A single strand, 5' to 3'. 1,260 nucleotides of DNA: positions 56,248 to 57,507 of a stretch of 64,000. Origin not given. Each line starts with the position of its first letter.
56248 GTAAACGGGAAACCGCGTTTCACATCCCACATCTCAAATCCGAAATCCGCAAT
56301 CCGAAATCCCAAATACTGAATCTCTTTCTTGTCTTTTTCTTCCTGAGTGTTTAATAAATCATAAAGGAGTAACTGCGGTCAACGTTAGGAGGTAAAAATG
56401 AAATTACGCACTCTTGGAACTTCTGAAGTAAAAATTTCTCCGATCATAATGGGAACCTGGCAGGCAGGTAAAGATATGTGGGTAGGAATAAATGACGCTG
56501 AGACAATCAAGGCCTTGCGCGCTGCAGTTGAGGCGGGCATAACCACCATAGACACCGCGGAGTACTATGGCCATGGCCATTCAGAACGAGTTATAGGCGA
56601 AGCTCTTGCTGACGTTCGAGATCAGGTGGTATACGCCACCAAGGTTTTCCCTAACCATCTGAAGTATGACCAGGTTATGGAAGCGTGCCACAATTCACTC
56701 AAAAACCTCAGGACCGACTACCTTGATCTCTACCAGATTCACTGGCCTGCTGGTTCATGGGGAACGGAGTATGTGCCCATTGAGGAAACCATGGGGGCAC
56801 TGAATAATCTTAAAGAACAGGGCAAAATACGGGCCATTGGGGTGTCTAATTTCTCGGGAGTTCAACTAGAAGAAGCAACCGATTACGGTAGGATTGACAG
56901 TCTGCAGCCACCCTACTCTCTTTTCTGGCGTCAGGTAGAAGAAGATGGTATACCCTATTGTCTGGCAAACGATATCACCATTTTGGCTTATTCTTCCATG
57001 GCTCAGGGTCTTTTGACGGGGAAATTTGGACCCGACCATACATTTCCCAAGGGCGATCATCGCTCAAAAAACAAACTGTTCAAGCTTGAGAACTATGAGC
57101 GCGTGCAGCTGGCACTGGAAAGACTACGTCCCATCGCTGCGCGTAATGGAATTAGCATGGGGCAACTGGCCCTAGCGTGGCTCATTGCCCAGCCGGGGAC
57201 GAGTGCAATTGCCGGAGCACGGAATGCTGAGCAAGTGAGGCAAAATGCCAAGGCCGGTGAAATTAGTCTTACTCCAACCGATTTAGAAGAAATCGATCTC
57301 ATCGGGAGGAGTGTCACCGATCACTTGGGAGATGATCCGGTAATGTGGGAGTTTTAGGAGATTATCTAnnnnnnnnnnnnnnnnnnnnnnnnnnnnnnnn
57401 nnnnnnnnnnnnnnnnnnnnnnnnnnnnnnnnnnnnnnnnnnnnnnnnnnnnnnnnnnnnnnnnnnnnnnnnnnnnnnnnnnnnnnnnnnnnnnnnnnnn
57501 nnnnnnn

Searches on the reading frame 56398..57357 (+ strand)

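Call 11: search_protein_families(library=pfam, proteins=[window:56398-57357:+])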
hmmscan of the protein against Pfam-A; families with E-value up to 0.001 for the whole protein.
window:56398-57357:+ (319 aa): 1 family
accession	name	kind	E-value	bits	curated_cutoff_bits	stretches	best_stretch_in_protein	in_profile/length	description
PF00248.27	Aldo_ket_red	-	5.9e-77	259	24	1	15-301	1-288/291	Aldo/keto reductase family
